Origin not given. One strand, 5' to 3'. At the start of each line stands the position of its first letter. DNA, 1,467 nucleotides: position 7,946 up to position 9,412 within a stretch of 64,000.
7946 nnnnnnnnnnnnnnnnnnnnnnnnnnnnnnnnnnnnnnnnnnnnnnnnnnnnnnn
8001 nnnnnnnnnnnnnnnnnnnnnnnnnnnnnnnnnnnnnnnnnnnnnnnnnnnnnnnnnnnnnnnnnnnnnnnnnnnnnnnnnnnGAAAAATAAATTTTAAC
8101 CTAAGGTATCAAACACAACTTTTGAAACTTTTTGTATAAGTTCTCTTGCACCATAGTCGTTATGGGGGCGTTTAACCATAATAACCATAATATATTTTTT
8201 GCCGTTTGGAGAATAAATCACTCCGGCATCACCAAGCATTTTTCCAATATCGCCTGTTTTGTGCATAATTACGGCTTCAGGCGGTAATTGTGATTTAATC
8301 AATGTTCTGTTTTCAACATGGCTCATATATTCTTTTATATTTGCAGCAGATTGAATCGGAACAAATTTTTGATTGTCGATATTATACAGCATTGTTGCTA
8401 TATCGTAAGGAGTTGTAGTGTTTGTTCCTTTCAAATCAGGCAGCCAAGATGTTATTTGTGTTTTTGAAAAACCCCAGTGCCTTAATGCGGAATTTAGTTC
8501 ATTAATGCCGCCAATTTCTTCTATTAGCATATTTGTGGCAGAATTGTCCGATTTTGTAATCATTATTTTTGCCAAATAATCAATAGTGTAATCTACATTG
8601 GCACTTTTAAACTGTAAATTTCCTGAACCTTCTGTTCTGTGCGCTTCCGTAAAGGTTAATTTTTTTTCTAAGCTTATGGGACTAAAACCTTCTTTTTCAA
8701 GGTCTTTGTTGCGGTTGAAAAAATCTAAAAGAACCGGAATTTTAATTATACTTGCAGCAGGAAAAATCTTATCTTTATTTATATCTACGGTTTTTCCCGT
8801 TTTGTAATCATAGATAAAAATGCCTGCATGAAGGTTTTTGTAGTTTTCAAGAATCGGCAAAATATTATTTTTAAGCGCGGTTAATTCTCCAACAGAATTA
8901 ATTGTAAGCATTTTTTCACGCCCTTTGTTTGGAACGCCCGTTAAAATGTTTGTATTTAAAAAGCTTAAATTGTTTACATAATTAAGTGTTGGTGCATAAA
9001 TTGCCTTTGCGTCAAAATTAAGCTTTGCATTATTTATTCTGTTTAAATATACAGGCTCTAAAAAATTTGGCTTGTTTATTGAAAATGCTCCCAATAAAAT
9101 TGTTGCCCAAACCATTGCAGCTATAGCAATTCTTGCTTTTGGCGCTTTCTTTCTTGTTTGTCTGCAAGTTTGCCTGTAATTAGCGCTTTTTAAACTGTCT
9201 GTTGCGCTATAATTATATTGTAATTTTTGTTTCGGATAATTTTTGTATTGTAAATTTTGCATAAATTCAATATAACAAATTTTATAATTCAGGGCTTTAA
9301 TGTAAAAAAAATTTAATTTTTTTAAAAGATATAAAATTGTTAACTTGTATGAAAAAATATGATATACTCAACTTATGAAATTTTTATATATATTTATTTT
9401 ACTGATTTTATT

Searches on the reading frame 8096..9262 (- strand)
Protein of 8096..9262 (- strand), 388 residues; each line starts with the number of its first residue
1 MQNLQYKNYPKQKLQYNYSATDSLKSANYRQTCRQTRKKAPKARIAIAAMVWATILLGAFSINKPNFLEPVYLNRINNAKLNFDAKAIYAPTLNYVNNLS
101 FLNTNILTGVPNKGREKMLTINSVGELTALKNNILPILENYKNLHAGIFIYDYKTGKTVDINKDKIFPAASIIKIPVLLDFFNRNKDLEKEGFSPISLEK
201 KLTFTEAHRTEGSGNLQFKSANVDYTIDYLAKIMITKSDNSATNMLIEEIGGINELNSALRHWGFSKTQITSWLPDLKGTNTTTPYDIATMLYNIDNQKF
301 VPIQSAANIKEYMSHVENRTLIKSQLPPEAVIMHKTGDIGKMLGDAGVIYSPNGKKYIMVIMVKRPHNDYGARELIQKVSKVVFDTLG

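Call 32: find_encoding_contigs(protein=window:8096-9262:-, flank=10000, max_places=1)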
Protein window:8096-9262:- (388 aa): 9 contigs read that carry it; 1 place shown.
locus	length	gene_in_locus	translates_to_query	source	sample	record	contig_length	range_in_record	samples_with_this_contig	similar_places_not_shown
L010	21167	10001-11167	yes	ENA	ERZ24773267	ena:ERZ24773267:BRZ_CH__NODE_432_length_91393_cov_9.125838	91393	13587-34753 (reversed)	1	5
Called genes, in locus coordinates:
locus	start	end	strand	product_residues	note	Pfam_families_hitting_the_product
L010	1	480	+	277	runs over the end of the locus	-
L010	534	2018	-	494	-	-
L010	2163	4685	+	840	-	PF13567:DUF4131, PF03772:Competence, PF00753:Lactamase_B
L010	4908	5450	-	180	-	PF02677:QueH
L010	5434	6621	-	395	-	PF07884:VKOR, PF13462:Thioredoxin_4, PF01323:DSBA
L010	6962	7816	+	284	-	-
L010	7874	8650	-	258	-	PF00977:His_biosynth, PF01207:Dus (faint), PF02581:TMP-TENI (faint), PF03060:NMO (faint)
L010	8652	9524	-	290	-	PF00990:GGDEF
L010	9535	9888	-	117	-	-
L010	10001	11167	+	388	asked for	PF13354:Beta-lactamase2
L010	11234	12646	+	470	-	PF04055:Radical_SAM, PF06968:BATS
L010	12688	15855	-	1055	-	PF04851:ResIII, PF00176:SNF2-rel_dom, PF00270:DEAD, PF00271:Helicase_C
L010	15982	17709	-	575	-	PF03717:PBP_dimer, PF00905:Transpeptidase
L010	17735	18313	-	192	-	-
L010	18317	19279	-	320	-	PF01795:Methyltransf_5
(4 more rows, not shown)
